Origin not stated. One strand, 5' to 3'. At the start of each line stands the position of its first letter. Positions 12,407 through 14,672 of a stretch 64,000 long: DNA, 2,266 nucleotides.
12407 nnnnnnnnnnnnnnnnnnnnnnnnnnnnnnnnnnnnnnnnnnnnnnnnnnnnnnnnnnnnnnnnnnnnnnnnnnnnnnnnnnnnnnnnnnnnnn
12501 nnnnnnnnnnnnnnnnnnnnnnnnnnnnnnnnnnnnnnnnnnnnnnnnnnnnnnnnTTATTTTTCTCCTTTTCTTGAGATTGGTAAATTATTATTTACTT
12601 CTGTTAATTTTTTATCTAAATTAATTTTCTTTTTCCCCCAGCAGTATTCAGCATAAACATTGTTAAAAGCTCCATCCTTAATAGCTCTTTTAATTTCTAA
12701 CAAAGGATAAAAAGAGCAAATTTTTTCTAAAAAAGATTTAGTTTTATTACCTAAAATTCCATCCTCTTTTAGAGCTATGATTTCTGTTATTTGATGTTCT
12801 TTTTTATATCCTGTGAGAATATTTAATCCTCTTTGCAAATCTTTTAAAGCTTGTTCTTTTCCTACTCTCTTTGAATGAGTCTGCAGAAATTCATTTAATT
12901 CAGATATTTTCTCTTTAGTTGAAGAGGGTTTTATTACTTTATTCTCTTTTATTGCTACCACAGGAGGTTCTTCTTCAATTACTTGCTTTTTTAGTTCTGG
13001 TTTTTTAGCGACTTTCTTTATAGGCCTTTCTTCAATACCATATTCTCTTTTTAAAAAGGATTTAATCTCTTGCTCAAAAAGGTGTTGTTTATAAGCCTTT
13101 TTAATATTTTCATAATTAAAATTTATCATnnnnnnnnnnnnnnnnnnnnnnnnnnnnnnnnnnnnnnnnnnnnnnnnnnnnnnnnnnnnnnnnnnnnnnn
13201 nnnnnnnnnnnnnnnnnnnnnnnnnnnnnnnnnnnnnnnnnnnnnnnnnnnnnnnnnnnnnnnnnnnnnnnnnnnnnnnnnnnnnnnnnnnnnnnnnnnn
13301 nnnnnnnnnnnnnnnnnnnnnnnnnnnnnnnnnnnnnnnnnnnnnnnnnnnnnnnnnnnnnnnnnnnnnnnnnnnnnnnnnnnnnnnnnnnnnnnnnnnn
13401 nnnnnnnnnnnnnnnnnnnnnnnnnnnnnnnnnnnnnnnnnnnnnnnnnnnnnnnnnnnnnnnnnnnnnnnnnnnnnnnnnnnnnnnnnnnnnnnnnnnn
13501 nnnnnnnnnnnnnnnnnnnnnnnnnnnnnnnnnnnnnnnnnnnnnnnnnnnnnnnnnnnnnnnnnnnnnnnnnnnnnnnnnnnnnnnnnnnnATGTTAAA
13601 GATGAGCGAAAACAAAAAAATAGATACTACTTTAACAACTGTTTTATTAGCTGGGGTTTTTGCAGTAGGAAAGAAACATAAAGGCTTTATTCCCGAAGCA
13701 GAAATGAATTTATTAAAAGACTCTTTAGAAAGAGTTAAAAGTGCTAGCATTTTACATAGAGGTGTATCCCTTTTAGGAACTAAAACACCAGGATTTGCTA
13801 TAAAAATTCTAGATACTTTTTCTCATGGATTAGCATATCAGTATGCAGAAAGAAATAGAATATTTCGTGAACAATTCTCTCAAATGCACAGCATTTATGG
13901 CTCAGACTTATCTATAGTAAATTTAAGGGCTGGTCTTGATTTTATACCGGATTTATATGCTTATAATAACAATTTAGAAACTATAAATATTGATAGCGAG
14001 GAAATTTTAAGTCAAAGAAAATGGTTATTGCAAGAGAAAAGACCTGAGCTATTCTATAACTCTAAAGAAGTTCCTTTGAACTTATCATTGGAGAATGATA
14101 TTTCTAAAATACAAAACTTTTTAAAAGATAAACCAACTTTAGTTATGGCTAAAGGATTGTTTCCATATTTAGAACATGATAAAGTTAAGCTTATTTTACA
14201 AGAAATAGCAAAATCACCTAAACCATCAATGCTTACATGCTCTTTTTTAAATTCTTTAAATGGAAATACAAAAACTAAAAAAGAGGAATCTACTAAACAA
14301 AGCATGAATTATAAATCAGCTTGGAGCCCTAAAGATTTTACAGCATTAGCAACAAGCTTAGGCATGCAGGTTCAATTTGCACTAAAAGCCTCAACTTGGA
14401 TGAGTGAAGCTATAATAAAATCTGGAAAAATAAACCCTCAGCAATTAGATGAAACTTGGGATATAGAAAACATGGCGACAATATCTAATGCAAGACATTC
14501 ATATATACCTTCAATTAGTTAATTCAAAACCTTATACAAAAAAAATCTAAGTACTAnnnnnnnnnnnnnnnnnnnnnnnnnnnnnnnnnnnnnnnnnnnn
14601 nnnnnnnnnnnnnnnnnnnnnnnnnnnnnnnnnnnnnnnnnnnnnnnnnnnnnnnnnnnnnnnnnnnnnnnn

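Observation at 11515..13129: Three-gene module: coupled gene, MuF-motif + L,D-transpeptidase/Tlde1-like putative toxin, and small membrane protein (possible polymorphic toxin-immunity remnant)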

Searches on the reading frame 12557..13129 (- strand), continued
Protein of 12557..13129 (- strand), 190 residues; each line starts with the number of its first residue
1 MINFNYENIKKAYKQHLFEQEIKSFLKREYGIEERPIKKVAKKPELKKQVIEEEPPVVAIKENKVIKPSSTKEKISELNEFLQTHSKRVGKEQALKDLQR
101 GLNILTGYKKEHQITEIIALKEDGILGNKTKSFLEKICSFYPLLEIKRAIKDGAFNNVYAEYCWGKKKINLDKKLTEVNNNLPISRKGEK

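Call 103: find_encoding_contigs(protein=P0122, flank=5000, max_places=2)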
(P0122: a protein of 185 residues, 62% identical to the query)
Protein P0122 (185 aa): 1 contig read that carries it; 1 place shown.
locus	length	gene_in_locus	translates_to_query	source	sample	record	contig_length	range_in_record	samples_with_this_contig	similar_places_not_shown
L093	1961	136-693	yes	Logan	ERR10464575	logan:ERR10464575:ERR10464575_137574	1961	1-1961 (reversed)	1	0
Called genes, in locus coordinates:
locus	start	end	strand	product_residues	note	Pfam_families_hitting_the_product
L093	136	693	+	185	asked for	-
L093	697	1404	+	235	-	PF00959:Phage_lysozyme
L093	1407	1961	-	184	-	?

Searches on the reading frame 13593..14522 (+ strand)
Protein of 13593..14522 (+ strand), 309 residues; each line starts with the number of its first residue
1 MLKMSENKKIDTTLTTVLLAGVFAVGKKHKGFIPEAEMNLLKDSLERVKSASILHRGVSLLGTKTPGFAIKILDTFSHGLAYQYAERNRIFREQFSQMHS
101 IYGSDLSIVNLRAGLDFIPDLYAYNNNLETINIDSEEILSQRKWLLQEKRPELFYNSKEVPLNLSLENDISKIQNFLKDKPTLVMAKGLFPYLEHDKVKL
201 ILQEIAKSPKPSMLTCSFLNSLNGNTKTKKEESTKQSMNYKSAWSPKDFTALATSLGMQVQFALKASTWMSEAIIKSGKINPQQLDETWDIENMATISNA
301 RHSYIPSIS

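Call 64: search_protein_families(library=pfam, proteins=[window:13593-14522:+], max_evalue=1)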
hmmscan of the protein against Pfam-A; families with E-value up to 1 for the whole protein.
window:13593-14522:+ (309 aa): 2 families
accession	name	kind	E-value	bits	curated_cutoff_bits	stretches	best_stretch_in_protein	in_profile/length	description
PF04072.20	LCM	-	2.5e-08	34.4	22.3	1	78-206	59-187/187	Leucine carboxyl methyltransferase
PF02775.26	TPP_enzyme_C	-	0.27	11.5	21.9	1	213-273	75-136/151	Thiamine pyrophosphate enzyme, C-terminal TPP binding domain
